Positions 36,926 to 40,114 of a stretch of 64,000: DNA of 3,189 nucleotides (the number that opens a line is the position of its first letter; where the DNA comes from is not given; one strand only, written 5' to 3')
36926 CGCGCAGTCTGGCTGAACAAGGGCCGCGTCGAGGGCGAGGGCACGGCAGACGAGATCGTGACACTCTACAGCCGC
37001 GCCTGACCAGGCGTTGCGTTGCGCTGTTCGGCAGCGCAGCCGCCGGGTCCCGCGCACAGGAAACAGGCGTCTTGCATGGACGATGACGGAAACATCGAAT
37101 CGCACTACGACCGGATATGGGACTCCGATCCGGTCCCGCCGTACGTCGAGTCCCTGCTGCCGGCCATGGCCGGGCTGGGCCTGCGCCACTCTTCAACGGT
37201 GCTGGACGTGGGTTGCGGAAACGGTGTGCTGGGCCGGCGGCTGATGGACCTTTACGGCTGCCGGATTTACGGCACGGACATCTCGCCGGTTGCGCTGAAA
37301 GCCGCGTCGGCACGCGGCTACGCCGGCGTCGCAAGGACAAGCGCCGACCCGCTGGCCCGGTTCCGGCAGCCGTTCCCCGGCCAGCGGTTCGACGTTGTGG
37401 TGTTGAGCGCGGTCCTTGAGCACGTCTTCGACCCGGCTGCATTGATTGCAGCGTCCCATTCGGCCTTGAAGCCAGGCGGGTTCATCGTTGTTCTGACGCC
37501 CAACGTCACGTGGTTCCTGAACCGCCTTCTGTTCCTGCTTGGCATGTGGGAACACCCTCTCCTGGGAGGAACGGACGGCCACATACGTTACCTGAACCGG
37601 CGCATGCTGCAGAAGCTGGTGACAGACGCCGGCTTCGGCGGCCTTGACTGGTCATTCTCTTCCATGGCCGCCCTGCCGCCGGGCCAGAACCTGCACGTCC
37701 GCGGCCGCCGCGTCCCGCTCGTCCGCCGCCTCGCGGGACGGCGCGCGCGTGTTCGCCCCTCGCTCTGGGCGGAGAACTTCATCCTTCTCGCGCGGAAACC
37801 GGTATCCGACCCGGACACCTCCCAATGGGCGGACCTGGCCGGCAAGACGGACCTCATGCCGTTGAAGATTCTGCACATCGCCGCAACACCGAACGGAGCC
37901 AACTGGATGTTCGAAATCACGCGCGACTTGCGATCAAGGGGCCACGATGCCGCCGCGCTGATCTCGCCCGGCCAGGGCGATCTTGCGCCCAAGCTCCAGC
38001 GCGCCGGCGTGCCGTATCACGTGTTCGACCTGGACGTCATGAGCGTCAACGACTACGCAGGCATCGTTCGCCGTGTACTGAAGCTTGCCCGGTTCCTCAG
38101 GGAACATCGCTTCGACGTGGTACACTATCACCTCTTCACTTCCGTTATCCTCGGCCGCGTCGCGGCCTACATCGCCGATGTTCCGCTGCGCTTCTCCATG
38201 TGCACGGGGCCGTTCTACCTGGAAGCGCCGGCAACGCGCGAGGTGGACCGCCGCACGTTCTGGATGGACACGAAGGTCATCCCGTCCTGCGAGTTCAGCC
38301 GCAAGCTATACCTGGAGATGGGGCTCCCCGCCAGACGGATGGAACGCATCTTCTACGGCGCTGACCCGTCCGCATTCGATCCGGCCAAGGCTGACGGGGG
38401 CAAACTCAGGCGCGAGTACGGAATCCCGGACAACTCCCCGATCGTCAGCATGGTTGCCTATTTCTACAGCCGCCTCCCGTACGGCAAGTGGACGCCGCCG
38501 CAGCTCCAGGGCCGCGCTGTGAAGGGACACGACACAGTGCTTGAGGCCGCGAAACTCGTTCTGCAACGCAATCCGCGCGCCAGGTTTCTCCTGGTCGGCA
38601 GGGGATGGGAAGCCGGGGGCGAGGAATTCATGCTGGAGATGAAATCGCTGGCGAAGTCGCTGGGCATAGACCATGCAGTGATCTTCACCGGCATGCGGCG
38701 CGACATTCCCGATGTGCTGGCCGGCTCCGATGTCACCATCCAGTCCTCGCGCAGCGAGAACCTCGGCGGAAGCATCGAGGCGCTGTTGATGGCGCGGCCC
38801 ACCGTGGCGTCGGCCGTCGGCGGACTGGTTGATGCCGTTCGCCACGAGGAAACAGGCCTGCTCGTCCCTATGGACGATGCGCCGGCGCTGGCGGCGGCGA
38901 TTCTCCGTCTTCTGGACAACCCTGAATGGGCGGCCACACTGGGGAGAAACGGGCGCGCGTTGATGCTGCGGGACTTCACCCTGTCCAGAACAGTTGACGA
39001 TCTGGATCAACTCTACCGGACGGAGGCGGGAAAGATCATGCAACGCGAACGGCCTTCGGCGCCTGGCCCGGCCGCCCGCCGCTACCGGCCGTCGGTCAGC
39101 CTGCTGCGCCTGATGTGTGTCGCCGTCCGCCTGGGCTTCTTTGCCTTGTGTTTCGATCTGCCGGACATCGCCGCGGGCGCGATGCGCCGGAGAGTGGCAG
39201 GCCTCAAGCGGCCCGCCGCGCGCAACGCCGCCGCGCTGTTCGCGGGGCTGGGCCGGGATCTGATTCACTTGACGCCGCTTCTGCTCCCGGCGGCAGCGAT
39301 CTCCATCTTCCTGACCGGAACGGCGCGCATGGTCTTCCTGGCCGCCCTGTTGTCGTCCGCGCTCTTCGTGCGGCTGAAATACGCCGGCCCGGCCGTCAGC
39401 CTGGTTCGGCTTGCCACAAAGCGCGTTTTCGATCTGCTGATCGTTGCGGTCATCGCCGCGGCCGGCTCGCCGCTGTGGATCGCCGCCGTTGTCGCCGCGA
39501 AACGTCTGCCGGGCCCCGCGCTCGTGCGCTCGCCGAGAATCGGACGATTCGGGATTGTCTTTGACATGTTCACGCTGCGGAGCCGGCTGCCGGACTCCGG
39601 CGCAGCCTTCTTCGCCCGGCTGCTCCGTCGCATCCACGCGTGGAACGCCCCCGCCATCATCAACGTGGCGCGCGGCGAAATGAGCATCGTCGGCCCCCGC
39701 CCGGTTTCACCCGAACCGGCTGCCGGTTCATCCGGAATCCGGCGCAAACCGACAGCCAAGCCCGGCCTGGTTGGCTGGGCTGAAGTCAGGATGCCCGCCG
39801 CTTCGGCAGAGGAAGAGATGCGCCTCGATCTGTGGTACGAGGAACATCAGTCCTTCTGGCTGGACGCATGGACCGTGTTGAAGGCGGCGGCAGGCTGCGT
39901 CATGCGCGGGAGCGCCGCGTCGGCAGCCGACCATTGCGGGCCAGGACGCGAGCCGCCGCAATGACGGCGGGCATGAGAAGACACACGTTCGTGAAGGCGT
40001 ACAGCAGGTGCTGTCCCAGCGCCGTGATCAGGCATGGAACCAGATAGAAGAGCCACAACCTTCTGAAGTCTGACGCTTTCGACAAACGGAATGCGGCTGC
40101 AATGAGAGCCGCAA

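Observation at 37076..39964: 963-aa methyltransferase-GT4-pseudo-phosphoglycosyltransferase fusion downstream of a Wzm/Wzt exporter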

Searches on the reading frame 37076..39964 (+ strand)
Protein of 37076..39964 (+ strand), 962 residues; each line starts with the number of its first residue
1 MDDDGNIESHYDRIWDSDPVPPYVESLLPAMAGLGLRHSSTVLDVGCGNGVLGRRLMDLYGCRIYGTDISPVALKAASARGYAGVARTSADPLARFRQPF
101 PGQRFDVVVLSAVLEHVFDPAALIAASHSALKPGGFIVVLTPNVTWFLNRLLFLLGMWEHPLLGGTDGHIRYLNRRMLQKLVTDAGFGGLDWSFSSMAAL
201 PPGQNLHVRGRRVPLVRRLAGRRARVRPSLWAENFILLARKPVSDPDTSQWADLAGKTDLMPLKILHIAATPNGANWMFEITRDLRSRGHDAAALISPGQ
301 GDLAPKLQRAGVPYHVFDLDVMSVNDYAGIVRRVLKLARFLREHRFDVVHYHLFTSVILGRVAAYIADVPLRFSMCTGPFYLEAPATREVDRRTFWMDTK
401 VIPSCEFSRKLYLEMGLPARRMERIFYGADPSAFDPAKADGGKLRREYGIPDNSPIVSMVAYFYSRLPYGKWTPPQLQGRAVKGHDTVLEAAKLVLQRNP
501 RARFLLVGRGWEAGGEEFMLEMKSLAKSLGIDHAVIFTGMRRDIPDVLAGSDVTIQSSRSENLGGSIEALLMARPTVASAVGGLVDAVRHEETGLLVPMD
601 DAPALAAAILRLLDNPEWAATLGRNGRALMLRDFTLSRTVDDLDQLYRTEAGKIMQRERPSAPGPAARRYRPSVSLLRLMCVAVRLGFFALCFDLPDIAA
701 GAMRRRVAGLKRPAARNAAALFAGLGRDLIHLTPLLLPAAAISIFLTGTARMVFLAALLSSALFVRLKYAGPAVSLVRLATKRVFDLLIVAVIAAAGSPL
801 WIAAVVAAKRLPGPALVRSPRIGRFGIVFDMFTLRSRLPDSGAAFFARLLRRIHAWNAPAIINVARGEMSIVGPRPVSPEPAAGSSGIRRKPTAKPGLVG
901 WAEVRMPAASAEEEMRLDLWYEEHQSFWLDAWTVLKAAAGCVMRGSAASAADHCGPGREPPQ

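Call 3: search_protein_families(library=pfam, proteins=[window:37076-39964:+], max_evalue=1)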
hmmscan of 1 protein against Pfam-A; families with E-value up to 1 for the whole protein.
window:37076-39964:+ (962 aa): 23 families
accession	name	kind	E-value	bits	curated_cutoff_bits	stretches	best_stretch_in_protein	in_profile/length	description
PF13692.12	Glyco_trans_1_4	-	2.4e-26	93.2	27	1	481-615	13-142/142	Glycosyl transferases group 1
PF02397.22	Bac_transf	-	6.8e-26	91.3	27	1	782-938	1-174/179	Bacterial sugar transferase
PF13489.12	Methyltransf_23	-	4.4e-25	88.8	27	1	34-187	19-159/164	Methyltransferase domain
PF00534.26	Glycos_transf_1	-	1.9e-24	86.5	26.4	1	481-627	26-170/172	Glycosyl transferases group 1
PF08242.18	Methyltransf_12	-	4.1e-17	63.2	30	1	43-137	1-98/98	Methyltransferase domain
PF13579.12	Glyco_trans_4_4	-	2.7e-16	60.7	29.7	1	280-427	9-157/158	Glycosyl transferase 4-like domain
PF08241.18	Methyltransf_11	-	3.1e-16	60.2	21.2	1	43-139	1-95/95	Methyltransferase domain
PF13649.12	Methyltransf_25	-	5.6e-15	56.2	27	1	42-135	1-97/97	Methyltransferase domain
PF13847.12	Methyltransf_31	-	3.7e-14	53.1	27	1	39-144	4-115/145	Methyltransferase domain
PF13439.12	Glyco_transf_4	-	2.9e-09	37.6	28.5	1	277-432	7-169/170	Glycosyltransferase Family 4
PF07021.18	MetW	-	6.6e-08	32.8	21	1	37-151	12-119/193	Methionine biosynthesis protein MetW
PF06325.19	PrmA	-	1.7e-05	24.9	22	1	37-138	160-257/296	Ribosomal protein L11 methyltransferase (PrmA)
PF13524.12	Glyco_trans_1_2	-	0.00013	22.3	25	1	497-643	10-142/144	Glycosyl transferase-like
PF02353.26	CMAS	-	0.00014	21.7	27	1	33-139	57-164/273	Mycolic acid cyclopropane synthetase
PF13477.12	Glyco_trans_4_2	-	0.0003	21.4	23.4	1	275-370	10-100/139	Glycosyl transferase 4-like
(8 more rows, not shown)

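Call 4: search_protein_families(library=ncbifam, proteins=[window:37076-39964:+], max_evalue=1)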
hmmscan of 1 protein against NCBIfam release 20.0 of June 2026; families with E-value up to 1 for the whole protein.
window:37076-39964:+ (962 aa): 80 families (the best 25 are shown)
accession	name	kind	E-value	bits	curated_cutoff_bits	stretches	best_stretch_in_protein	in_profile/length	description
TIGR03088.1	stp2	hypoth_equivalog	5.8e-30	104.6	409.05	1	331-649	67-372/374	TIGR03088 family PEP-CTERM/XrtA system glycosyltransferase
TIGR03025.1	EPS_sugtrans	subfamily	8.8e-25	87.8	295.55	1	772-944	248-441/445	exopolysaccharide biosynthesis polyprenyl glycosylphosphotransferase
NF041876.1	EPS_EpsE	equivalog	7.8e-22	78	400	1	481-640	225-386/389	exopolysaccharide biosynthesis GT4 family glycosyltransferase EpsE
TIGR03449.1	mycothiol_MshA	equivalog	3e-20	72.5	462.5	1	329-649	86-402/406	D-inositol-3-phosphate glycosyltransferase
TIGR03999.1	thiol_BshA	equivalog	6.7e-20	71.3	273.7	1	480-649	209-372/375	N-acetyl-alpha-D-glucosaminyl L-malate synthase BshA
TIGR03022.1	WbaP_sugtrans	subfamily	7.2e-17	61.8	403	2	848-944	354-452/456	undecaprenyl-phosphate galactose phosphotransferase WbaP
TIGR04063.1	stp3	hypoth_equivalog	4.9e-16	58.6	442.05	1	387-649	147-394/397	TIGR04063 family PEP-CTERM/XrtA system glycosyltransferase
TIGR03023.1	WcaJ_sugtrans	equivalog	6.9e-16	58.6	410.75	1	777-941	258-446/453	undecaprenyl-phosphate glucose phosphotransferase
TIGR03013.1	EpsB_2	subfamily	1.3e-15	57.5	393.35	1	775-937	248-432/443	TIGR03013 family XrtA/PEP-CTERM system glycosyltransferase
NF041877.1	EPS_EpsZ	equivalog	3.4e-15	55.6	800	2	847-949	356-459/459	exopolysaccharide biosynthesis polyisoprenyl-phosphate hexose-1-phosphate transferase EpsZ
NF011726.0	PRK15179.1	equivalog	1.8e-13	49.7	733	1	489-640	536-684/694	Vi polysaccharide biosynthesis protein TviE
NF052601.1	undeca_RfbP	equivalog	2e-13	50.2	330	1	847-939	139-233/244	undecaprenyl-phosphate galactose phosphotransferase family protein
NF045667.1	MTase_DVU1556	equivalog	5.7e-13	48.8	155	1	32-139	16-119/213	DVU_1556 family methyltransferase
TIGR02149.1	glgA_Coryne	subfamily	2.2e-12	46.8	302.4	1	541-648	274-388/391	glycogen synthase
NF038229.1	Glyco4_Geo_Pelo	equivalog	2.2e-12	46.7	400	1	480-649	171-335/338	GPMC system family 4 glycosyltransferase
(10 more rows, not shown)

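Call 7: find_homologous_proteins(query=window:37076-39964:+, max_evalue=1e-10)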
Query window:37076-39964:+ (962 aa): 18 proteins with E <= 1e-10 among 8000 candidates.
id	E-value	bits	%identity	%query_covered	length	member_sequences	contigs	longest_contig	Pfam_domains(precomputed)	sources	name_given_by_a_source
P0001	0.0e+0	2172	100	100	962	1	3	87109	PF13489.13,PF13579.13,PF13439.13,PF02397.23,PF08241.19,PF13692.13,PF07021.19,PF13847.13,PF06325.20,PF00534.27,PF13649.13,PF08242.19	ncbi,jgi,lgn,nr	ncbi:MAG: methyltransferase domain-containing protein [Lentisphaerae bacterium]|nr:methyltransferase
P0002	0.0e+0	1122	55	96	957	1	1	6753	PF13489.13,PF13477.13,PF13579.13,PF13439.13,PF02397.23,PF08241.19,PF13692.13,PF07021.19,PF13847.13,PF00534.27,PF13649.13,PF08242.19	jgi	jgi:lipopolysaccharide/colanic/teichoic acid biosynthesis glycosyltransferase/glycosyltransferase in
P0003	7.8e-297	1005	53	95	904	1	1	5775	PF13489.13,PF13579.13,PF13524.13,PF13439.13,PF02397.23,PF08241.19,PF13692.13,PF07021.19,PF13847.13,PF00534.27,PF13649.13,PF01209.25,PF08242.19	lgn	-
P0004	1.1e-286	972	62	73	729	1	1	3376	PF13489.13,PF02353.27,PF13579.13,PF13524.13,PF13439.13,PF08241.19,PF13692.13,PF07021.19,PF13847.13,PF00534.27,PF13649.13,PF08242.19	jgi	-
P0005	2.4e-269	914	50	91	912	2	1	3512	PF13489.13,PF00534.27,PF13579.13,PF13439.13,PF02397.23,PF08241.19,PF08242.19,PF13692.13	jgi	-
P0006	5.3e-261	887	58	70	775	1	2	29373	PF13489.13,PF13477.13,PF13579.13,PF13439.13,PF08241.19,PF13692.13,PF07021.19,PF13847.13,PF05175.21,PF00534.27,PF13649.13,PF08242.19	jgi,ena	-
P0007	1.8e-219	749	49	46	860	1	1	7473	PF00534.27,PF13477.13,PF13579.13,PF13524.13,PF13439.13,PF20706.4,PF13692.13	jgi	jgi:glycosyltransferase involved in cell wall biosynthesis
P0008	1.1e-143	498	55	40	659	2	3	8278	PF00534.27,PF13579.13,PF13439.13,PF02397.23,PF13692.13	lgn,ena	-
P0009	1.7e-47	180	44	12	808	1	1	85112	PF00534.27,PF13579.13,PF13524.13,PF13439.13,PF20706.4,PF13692.13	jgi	jgi:glycosyltransferase involved in cell wall biosynthesis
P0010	6.0e-45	172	32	32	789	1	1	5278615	PF00534.27,PF13579.13,PF13524.13,PF13439.13,PF20706.4,PF13692.13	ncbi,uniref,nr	ncbi:glycosyltransferase [Rhodococcus sp. B50]|uniref:glycosyltransferase n=1 Tax=Rhodococcus sp. B5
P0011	1.4e-32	131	30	40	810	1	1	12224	PF00534.27,PF13579.13,PF13524.13,PF13439.13,PF20706.4,PF13692.13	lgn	-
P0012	2.8e-31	126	32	26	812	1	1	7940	PF00534.27,PF13477.13,PF13579.13,PF13524.13,PF13439.13,PF20706.4,PF13692.13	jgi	jgi:glycosyltransferase involved in cell wall biosynthesis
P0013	1.4e-19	88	30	40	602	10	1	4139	PF00534.27,PF13477.13,PF13579.13,PF13439.13,PF20706.4,PF13692.13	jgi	jgi:glycosyltransferase involved in cell wall biosynthesis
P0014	1.7e-13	68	27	25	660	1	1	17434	PF07021.19,PF13847.13,PF13489.13,PF00534.27,PF13649.13,PF13524.13,PF01209.25,PF08241.19,PF08242.19,PF20706.4,PF13692.13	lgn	-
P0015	6.2e-13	66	32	26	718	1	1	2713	PF00534.27,PF13477.13,PF13579.13,PF13524.13,PF13439.13,PF20706.4,PF13692.13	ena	-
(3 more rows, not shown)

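Call 15: find_encoding_contigs(protein=P0006, flank=10000, max_places=3)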
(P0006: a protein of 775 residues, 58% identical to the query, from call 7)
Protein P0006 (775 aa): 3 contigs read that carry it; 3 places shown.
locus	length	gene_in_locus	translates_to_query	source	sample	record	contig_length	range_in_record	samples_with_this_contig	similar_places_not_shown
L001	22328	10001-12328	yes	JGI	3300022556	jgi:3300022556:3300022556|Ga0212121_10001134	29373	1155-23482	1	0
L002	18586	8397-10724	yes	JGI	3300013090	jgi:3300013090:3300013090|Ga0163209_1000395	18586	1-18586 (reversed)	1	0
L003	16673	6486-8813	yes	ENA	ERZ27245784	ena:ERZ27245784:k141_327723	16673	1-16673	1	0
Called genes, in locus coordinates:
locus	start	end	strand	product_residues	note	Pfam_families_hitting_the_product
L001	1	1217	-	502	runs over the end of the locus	-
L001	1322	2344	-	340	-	PF13439:Glyco_transf_4, PF13579:Glyco_trans_4_4, PF20706:GT4-conflict (weak), PF00534:Glycos_transf_1, PF13692:Glyco_trans_1_4, PF13524:Glyco_trans_1_2 (weak)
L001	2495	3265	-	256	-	PF02463:SMC_N (faint), PF13555:AAA_29 (weak), PF00005:ABC_tran, PF13304:AAA_21 (faint)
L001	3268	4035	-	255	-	PF01061:ABC2_membrane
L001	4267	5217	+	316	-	PF00535:Glycos_transf_2, PF10111:Glyco_tranf_2_2 (weak), PF13641:Glyco_tranf_2_3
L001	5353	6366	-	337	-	PF00106:adh_short (weak), PF01073:3Beta_HSD, PF01370:Epimerase, PF02719:Polysacc_synt_2, PF04321:RmlD_sub_bind, PF08659:KR (weak), PF16363:GDP_Man_Dehyd, PF13460:NAD_binding_10, +1 more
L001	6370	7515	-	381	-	PF01041:DegT_DnrJ_EryC1, PF00155:Aminotran_1_2 (weak)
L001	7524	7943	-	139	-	PF00132:Hexapep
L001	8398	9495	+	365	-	PF04055:Radical_SAM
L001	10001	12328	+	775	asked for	PF13489:Methyltransf_23, PF07021:MetW, PF08241:Methyltransf_11, PF08242:Methyltransf_12, PF13649:Methyltransf_25, PF13847:Methyltransf_31, PF13439:Glyco_transf_4, PF13579:Glyco_trans_4_4, +4 more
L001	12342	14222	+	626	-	-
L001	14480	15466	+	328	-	PF00535:Glycos_transf_2, PF13641:Glyco_tranf_2_3 (weak)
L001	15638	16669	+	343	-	PF00535:Glycos_transf_2, PF13641:Glyco_tranf_2_3, PF13632:Glyco_trans_2_3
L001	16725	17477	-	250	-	PF13489:Methyltransf_23, PF01209:Ubie_methyltran (weak), PF13649:Methyltransf_25, PF13847:Methyltransf_31, PF08241:Methyltransf_11, PF08242:Methyltransf_12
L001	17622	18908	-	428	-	-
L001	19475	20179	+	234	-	PF01209:Ubie_methyltran, PF05175:MTS, PF05891:Methyltransf_PK (weak), PF13489:Methyltransf_23, PF13649:Methyltransf_25, PF13847:Methyltransf_31, PF08241:Methyltransf_11, PF08242:Methyltransf_12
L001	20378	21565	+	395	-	PF00501:AMP-binding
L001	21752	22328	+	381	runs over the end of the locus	PF04055:Radical_SAM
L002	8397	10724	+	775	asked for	PF13489:Methyltransf_23, PF07021:MetW, PF08241:Methyltransf_11, PF08242:Methyltransf_12, PF13649:Methyltransf_25, PF13847:Methyltransf_31, PF13439:Glyco_transf_4, PF13579:Glyco_trans_4_4, +4 more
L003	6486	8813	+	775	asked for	PF13489:Methyltransf_23, PF07021:MetW, PF08241:Methyltransf_11, PF08242:Methyltransf_12, PF13649:Methyltransf_25, PF13847:Methyltransf_31, PF13439:Glyco_transf_4, PF13579:Glyco_trans_4_4, +4 more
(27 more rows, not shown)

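Call 16: find_encoding_contigs(protein=P0008, flank=10000, max_places=3)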
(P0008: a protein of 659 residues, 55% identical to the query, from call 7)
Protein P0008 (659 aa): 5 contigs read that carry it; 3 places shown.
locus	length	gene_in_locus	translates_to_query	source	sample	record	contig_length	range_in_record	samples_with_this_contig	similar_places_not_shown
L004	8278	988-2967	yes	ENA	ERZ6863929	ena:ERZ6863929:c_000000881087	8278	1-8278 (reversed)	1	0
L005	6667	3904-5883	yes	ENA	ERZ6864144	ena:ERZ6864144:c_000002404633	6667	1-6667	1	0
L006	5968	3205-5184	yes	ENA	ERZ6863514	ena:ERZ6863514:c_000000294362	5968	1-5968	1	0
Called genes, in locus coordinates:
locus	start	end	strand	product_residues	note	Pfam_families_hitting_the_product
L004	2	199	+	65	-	?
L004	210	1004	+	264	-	PF00005:ABC_tran, PF13304:AAA_21 (faint)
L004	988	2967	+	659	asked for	PF13439:Glyco_transf_4 (weak), PF13579:Glyco_trans_4_4, PF00534:Glycos_transf_1, PF13692:Glyco_trans_1_4, PF02397:Bac_transf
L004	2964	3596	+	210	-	PF17836:PglD_N, PF25087:GMPPB_C (faint), PF25084:LbH_EIF2B (weak), PF00132:Hexapep (weak)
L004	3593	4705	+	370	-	PF00155:Aminotran_1_2, PF01041:DegT_DnrJ_EryC1, PF01053:Cys_Met_Meta_PP, PF01212:Beta_elim_lyase (weak)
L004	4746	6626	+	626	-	PF13727:CoA_binding_3, PF01073:3Beta_HSD, PF01370:Epimerase, PF02719:Polysacc_synt_2, PF04321:RmlD_sub_bind, PF07993:NAD_binding_4 (faint), PF13460:NAD_binding_10 (weak), PF16363:GDP_Man_Dehyd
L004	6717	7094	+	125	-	PF04892:VanZ-LLP1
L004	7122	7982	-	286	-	PF01797:Y1_Tnp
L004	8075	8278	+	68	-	?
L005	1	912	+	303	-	?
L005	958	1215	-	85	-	-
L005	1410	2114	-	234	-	PF13384:HTH_23 (faint), PF13518:HTH_28 (weak), PF13565:HTH_32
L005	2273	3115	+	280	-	PF01061:ABC2_membrane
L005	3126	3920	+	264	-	PF00005:ABC_tran, PF13304:AAA_21 (faint)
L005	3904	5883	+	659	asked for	PF13439:Glyco_transf_4 (weak), PF13579:Glyco_trans_4_4, PF00534:Glycos_transf_1, PF13692:Glyco_trans_1_4, PF02397:Bac_transf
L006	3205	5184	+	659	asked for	PF13439:Glyco_transf_4 (weak), PF13579:Glyco_trans_4_4, PF00534:Glycos_transf_1, PF13692:Glyco_trans_1_4, PF02397:Bac_transf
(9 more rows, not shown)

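Call 17: find_encoding_contigs(protein=P0002, flank=10000, max_places=3)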
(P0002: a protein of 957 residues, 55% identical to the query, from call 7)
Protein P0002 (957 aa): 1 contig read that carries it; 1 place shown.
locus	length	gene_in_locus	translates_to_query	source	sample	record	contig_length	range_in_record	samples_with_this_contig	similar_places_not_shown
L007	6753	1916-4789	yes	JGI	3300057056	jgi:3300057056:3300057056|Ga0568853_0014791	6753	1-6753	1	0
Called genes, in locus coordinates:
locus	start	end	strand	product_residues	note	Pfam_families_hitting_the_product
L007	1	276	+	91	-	?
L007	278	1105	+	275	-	PF01061:ABC2_membrane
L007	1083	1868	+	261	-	PF00005:ABC_tran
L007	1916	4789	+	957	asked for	PF13489:Methyltransf_23, PF07021:MetW, PF08241:Methyltransf_11, PF08242:Methyltransf_12, PF13649:Methyltransf_25, PF13847:Methyltransf_31, PF13439:Glyco_transf_4, PF13579:Glyco_trans_4_4, +4 more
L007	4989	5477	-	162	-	PF00994:MoCF_biosynth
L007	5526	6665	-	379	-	PF01139:RtcB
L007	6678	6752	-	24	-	?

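Call 18: find_encoding_contigs(protein=P0003, flank=10000, max_places=3)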
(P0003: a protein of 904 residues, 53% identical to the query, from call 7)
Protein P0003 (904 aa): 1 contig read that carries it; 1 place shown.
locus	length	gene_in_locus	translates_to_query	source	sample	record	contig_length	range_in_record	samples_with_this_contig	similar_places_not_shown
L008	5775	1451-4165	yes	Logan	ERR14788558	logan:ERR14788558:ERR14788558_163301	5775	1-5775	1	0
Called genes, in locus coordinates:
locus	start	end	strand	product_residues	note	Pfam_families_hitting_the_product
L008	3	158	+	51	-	?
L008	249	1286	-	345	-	PF04055:Radical_SAM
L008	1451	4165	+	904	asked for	PF07021:MetW, PF13489:Methyltransf_23, PF08241:Methyltransf_11, PF08242:Methyltransf_12, PF13649:Methyltransf_25, PF13847:Methyltransf_31, PF13439:Glyco_transf_4, PF13579:Glyco_trans_4_4, +5 more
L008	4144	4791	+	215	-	PF02397:Bac_transf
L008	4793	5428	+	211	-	PF17836:PglD_N, PF25087:GMPPB_C (faint), PF00132:Hexapep (weak)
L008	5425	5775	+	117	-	?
